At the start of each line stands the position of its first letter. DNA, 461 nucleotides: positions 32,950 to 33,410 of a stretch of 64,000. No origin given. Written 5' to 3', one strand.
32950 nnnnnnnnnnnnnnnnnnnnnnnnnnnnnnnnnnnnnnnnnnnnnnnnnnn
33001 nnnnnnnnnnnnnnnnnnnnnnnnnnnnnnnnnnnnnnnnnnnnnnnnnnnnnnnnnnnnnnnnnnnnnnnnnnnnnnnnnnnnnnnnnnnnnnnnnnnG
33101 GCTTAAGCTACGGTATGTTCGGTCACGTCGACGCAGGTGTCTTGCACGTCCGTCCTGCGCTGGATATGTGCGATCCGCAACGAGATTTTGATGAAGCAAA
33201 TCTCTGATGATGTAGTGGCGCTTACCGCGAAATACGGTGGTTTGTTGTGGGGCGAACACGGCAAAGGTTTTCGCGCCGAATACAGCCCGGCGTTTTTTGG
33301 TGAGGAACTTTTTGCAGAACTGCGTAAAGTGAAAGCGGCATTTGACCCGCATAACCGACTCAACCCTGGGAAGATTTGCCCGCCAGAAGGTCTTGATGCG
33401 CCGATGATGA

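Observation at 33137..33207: ydiJ reading frame is broken: one gene read as two overlapping ORFs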

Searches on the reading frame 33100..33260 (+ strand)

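Call 12: search_protein_families(library=pfam, proteins=[L001:1663-4716:+])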
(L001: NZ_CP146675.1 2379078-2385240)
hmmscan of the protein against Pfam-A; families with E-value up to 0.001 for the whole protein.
L001:1663-4716:+ (1018 aa): 4 families
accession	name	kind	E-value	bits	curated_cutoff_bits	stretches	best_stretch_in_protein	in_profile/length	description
PF02913.24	FAD-oxidase_C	-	1.9e-68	231.3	21.2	1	281-539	1-248/248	FAD linked oxidases, C-terminal domain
PF01565.28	FAD_binding_4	-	3.1e-38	131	26.4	1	52-192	1-138/139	FAD binding domain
PF13183.11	Fer4_8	-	2.6e-06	28.3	27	1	577-687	4-68/68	4Fe-4S dicluster domain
PF08031.17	BBE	-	0.00094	19.6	20.6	0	507-532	12-36/45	Berberine and berberine like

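Call 38: search_solved_structures(query=L001:1663-4716:+, show_alignments=2, max_evalue=1e-10)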
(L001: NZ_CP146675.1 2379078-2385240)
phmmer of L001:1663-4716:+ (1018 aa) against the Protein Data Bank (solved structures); distinct sequences matched with E-value up to 1e-10: 9.
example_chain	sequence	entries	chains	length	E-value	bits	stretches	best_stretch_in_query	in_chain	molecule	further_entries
9qgz_A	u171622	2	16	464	7.5e-31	110.2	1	51-190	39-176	Glycolate oxidase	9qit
7qh2_C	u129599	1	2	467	1.1e-30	109.7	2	254-541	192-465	Lactate dehydrogenase (NAD(+),ferredoxin) subunit LctD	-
8jdc_A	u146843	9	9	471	1.5e-29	106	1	18-192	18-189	Probable D-lactate dehydrogenase, mitochondrial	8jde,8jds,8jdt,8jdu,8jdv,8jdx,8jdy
8jdb_A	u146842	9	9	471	3.3e-28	101.5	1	18-192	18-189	Probable D-lactate dehydrogenase, mitochondrial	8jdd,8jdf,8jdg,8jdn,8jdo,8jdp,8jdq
3pm9_A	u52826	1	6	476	1.4e-24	89.5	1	42-191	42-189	Putative oxidoreductase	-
6lpn_A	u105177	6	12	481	2.6e-21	78.7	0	56-192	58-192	D-2-hydroxyglutarate dehydrogenase, mitochondrial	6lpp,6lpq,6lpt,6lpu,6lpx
4bby_A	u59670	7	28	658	1.4e-15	59.7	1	45-187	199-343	ALKYLDIHYDROXYACETONEPHOSPHATE SYNTHASE, PEROXISOMAL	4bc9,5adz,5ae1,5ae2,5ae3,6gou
4bca_A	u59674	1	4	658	1.4e-15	59.7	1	45-187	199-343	ALKYLDIHYDROXYACETONEPHOSPHATE SYNTHASE, PEROXISOMAL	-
4bc7_A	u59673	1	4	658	1.4e-15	59.7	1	45-187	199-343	ALKYLDIHYDROXYACETONEPHOSPHATE SYNTHASE, PEROXISOMAL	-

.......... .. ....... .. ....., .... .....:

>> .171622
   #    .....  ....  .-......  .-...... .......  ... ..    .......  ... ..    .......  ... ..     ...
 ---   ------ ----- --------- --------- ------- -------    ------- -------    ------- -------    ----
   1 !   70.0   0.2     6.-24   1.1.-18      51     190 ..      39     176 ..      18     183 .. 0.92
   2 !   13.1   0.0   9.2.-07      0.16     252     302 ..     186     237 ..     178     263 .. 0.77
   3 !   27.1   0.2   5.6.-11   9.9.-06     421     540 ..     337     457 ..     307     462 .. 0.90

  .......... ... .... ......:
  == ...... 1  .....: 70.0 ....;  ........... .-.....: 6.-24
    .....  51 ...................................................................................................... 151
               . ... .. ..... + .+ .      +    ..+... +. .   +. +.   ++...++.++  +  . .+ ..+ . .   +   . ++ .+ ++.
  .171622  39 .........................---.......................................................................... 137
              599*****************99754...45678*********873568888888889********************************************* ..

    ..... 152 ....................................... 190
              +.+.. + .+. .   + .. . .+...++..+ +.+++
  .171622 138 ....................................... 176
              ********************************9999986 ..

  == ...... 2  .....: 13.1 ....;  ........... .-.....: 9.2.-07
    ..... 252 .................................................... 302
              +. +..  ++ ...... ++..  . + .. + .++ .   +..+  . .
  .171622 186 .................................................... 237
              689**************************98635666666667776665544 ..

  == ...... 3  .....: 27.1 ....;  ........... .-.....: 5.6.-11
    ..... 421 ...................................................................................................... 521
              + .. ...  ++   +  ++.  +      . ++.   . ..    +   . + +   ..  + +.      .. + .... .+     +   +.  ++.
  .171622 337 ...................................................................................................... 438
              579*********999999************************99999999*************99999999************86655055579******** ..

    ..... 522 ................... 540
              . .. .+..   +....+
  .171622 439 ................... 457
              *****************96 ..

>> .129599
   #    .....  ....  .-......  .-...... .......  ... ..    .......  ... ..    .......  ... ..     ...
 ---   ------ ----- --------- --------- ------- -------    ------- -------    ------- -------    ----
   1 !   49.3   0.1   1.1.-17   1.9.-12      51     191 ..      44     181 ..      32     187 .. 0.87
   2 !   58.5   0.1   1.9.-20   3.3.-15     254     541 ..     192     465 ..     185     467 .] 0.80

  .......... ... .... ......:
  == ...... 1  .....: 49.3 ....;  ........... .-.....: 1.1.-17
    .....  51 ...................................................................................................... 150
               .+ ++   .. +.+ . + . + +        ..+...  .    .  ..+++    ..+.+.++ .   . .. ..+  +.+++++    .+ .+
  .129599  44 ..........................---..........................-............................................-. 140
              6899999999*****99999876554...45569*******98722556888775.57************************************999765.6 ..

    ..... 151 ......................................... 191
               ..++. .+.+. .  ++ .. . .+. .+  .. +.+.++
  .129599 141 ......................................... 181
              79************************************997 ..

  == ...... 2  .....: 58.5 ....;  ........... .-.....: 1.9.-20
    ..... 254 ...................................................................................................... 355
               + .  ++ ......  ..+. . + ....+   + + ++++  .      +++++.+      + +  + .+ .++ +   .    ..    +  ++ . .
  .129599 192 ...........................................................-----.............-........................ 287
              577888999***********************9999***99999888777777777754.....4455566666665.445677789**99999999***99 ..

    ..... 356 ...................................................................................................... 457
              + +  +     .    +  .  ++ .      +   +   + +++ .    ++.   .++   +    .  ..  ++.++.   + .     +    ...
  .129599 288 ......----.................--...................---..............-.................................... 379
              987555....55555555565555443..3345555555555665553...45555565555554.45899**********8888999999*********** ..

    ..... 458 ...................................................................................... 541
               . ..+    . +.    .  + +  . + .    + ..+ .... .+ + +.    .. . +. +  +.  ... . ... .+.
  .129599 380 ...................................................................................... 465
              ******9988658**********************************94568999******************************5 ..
